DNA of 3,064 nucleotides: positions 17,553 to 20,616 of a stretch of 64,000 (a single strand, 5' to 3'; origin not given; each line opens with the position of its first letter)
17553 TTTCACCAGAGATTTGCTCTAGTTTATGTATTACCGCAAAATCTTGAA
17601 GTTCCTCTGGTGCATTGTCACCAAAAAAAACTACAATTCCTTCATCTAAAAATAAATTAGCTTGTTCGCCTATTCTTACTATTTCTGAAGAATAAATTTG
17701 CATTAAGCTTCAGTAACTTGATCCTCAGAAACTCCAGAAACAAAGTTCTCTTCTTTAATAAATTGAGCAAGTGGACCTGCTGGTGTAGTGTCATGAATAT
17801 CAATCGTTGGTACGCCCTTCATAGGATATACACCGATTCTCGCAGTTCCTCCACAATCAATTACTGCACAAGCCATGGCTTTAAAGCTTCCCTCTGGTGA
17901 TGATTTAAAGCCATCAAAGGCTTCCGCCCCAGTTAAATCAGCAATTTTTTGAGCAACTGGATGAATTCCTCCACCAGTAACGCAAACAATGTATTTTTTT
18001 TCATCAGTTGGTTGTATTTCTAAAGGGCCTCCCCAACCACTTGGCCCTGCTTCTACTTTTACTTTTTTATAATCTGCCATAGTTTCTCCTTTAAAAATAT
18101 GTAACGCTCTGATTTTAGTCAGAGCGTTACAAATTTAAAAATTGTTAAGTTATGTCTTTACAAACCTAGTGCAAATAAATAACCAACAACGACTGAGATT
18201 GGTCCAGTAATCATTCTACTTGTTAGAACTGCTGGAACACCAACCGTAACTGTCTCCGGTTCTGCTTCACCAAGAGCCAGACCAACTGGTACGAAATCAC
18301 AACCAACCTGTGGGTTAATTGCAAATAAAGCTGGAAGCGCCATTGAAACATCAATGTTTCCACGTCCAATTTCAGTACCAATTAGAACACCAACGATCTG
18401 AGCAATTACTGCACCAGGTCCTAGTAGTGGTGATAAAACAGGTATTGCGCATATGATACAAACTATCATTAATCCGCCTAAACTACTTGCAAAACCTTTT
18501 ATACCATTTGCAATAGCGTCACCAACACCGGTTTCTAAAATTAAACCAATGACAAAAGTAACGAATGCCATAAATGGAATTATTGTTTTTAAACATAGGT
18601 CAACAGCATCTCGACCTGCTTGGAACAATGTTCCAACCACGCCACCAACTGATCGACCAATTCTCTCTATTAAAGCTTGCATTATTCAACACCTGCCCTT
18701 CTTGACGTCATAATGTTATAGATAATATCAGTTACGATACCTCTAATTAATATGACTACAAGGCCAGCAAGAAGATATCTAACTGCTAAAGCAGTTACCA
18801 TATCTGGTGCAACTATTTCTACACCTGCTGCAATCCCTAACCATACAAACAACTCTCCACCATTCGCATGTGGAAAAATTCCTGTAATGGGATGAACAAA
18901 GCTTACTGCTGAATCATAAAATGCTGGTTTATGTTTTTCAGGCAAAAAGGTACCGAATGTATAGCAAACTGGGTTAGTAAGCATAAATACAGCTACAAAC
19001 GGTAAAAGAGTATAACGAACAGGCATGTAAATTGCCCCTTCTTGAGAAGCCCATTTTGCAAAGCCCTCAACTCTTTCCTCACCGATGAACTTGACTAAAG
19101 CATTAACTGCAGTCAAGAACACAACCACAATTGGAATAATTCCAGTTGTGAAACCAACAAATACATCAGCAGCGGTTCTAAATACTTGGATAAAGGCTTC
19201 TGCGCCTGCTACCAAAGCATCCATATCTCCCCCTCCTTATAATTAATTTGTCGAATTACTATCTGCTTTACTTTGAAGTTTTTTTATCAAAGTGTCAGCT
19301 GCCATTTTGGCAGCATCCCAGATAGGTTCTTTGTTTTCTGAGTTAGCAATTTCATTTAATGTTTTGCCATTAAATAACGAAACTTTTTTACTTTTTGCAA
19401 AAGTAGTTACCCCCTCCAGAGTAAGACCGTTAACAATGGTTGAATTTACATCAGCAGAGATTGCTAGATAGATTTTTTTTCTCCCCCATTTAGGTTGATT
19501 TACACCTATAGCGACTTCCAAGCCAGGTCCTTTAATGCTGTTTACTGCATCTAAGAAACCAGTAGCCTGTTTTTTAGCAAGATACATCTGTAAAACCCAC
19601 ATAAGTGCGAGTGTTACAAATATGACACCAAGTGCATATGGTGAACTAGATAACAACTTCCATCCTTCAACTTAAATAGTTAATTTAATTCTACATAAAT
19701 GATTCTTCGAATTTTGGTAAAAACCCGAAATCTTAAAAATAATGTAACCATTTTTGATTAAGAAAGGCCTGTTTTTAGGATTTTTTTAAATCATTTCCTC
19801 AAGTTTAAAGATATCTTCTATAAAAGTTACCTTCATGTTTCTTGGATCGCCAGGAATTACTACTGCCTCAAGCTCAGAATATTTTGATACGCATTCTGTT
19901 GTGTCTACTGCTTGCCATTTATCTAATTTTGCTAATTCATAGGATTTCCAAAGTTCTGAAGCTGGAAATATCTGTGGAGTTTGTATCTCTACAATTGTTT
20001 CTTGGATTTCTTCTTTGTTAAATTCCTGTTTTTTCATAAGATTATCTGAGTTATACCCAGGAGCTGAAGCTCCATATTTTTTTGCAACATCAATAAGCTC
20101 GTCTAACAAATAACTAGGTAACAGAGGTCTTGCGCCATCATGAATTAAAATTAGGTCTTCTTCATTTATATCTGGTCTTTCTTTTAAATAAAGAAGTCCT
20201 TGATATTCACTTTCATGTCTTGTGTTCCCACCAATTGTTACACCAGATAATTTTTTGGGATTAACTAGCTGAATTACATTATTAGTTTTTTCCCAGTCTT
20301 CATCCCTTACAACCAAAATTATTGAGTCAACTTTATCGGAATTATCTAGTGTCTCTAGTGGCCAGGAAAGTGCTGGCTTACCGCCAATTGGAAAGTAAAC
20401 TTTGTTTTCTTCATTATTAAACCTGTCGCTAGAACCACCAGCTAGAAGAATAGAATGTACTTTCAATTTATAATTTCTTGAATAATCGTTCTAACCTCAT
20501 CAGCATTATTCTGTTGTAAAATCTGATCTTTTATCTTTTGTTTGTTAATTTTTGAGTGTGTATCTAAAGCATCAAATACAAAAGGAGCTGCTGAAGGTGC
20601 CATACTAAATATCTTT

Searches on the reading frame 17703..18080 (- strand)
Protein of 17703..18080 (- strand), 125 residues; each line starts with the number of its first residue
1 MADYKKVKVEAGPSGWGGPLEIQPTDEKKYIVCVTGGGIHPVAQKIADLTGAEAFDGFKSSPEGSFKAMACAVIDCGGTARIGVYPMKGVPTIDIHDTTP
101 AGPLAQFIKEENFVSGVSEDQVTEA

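Call 3: search_protein_families(library=pfam, proteins=[window:17703-18080:-], max_evalue=0.01)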
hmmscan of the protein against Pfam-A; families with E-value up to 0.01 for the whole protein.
window:17703-18080:- (125 aa): 1 family
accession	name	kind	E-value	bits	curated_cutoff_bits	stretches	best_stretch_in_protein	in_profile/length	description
PF03612.19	EIIBC-GUT_N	-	4.5e-52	176.9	22.8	1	6-123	1-116/184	Sorbitol phosphotransferase enzyme II N-terminus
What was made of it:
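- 17703..18080 (-): PTS glucitol-family EIIB (N-terminal part of SrlE). Pfam EIIBC-GUT_N 4.5e-52 (call 3).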

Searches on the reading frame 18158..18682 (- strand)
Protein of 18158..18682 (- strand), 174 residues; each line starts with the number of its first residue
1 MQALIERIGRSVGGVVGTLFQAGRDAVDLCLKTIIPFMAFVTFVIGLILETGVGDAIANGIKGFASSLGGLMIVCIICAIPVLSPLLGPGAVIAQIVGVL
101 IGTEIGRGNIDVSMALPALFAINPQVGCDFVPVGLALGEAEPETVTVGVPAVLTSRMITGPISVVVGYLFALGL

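Call 3: search_protein_families(library=pfam, proteins=[window:18158-18682:-], max_evalue=0.01)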
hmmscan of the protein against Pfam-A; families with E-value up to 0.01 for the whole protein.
window:18158-18682:- (174 aa): 3 families
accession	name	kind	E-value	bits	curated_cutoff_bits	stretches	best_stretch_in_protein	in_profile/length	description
PF07663.16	EIIBC-GUT_C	-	8.5e-45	151.3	25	1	83-174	1-92/93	Sorbitol phosphotransferase enzyme II C-terminus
PF03612.19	EIIBC-GUT_N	-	1.4e-05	25.4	22.8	1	2-28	158-184/184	Sorbitol phosphotransferase enzyme II N-terminus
PF07670.19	Gate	-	0.0032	18.4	29.6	1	32-116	2-84/104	Nucleoside recognition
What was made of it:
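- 18158..18682 (-): PTS glucitol-family EIIBC, C-terminal membrane part, encoded before the EIIB part. Pfam EIIBC-GUT_C 8.5e-45 (call 3).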

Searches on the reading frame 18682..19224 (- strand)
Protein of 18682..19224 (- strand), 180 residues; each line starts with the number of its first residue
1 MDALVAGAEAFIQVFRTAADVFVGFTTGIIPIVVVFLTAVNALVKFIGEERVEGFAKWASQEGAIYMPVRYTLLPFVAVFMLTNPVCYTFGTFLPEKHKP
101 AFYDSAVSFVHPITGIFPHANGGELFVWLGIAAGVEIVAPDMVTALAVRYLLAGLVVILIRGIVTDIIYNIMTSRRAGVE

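Call 3: search_protein_families(library=pfam, proteins=[window:18682-19224:-], max_evalue=0.01)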
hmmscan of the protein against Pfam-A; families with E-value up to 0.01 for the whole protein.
window:18682-19224:- (180 aa): 1 family
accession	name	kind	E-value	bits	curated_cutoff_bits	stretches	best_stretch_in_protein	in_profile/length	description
PF03608.18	EII-GUT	-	3.3e-66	222.9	25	1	5-174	2-166/167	PTS system enzyme II sorbitol-specific factor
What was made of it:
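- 18682..19224 (-): PTS glucitol-family EIIC (SrlA-like). Pfam EII-GUT 3.3e-66 (call 3).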

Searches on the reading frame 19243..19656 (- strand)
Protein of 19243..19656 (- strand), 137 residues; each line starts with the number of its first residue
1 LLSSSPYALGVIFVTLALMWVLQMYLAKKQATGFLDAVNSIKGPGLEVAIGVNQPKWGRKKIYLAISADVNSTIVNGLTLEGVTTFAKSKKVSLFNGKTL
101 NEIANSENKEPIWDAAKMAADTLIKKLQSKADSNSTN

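Call 3: search_protein_families(library=pfam, proteins=[window:19243-19656:-], max_evalue=0.01)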
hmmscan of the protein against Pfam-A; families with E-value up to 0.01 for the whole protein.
window:19243-19656:- (137 aa): 1 family
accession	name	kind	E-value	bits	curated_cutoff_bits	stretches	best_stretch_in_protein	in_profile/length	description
PF06923.16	GutM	-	1.5e-15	57.7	25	1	12-108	2-98/107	Glucitol operon activator protein (GutM)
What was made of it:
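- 19243..19656 (-): GutM-type glucitol operon activator. Pfam GutM 1.5e-15 (call 3).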

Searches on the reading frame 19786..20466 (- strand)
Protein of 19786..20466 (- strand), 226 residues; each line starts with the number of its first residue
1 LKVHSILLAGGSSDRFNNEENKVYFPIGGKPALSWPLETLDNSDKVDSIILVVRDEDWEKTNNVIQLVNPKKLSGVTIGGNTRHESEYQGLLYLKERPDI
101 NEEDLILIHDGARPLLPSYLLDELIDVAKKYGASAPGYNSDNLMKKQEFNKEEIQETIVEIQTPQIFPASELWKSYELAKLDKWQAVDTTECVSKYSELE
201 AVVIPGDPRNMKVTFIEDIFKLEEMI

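Call 3: search_protein_families(library=pfam, proteins=[window:19786-20466:-], max_evalue=0.01)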
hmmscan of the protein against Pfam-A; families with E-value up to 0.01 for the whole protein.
window:19786-20466:- (226 aa): 3 families
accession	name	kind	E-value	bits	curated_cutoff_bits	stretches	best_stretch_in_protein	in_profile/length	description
PF01128.25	IspD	-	3.3e-32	112.5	27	1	3-221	1-214/221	2-C-methyl-D-erythritol 4-phosphate cytidylyltransferase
PF12804.13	NTP_transf_3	-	9e-08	32.9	27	1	6-132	2-115/160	MobA-like NTP transferase domain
PF02348.25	CTP_transf_3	-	0.00028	21.2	22.6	1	6-133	3-119/217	Cytidylyltransferase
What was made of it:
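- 19786..20466 (-): IspD-family cytidylyltransferase embedded in the operon. Pfam IspD 3.3e-32 (call 3).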

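Call 9: search_protein_families(library=ncbifam, proteins=[window:19786-20466:-], max_evalue=0.001)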
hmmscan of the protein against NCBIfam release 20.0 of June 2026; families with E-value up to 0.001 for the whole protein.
window:19786-20466:- (226 aa): 9 families
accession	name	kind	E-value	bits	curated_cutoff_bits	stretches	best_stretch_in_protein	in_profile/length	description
TIGR00453.1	ispD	equivalog_domain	2.1e-40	138.5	181.3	1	6-224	3-217/219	2-C-methyl-D-erythritol 4-phosphate cytidylyltransferase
NF001186.0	PRK00155.2-3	equivalog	7e-31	107.4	253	1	1-219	3-215/224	2-C-methyl-D-erythritol 4-phosphate cytidylyltransferase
NF006899.0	PRK09382.1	equivalog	4.1e-30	105.2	417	1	2-224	6-218/387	bifunctional 2-C-methyl-D-erythritol 4-phosphate cytidylyltransferase/2-C-methyl-D-erythritol 2,4-cyclodiphosphate synthase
NF009924.0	PRK13385.1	subfamily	1.1e-25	90.6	342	1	1-219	1-216/230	2-C-methyl-D-erythritol 4-phosphate cytidylyltransferase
NF001183.0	PRK00155.1-3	subfamily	7.2e-22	77.8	166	1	6-219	5-224/237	D-ribitol-5-phosphate cytidylyltransferase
NF001457.0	PRK00317.1-3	equivalog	2.5e-08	33.7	164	1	5-68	4-65/200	molybdenum cofactor guanylyltransferase MobA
NF010935.0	PRK14355.1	equivalog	4.3e-05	22.3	718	1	2-56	3-56/459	bifunctional UDP-N-acetylglucosamine diphosphorylase/glucosamine-1-phosphate N-acetyltransferase GlmU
NF010933.0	PRK14353.1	equivalog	0.00028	19.6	505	1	2-65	5-66/453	bifunctional UDP-N-acetylglucosamine diphosphorylase/glucosamine-1-phosphate N-acetyltransferase GlmU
NF010932.0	PRK14352.1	equivalog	0.00065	18.5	611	1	5-133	9-131/488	bifunctional UDP-N-acetylglucosamine diphosphorylase/glucosamine-1-phosphate N-acetyltransferase GlmU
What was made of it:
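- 19786..20466 (-): TIGR00453 138.5 bits, below the equivalog cutoff of 181.3 (call 9).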
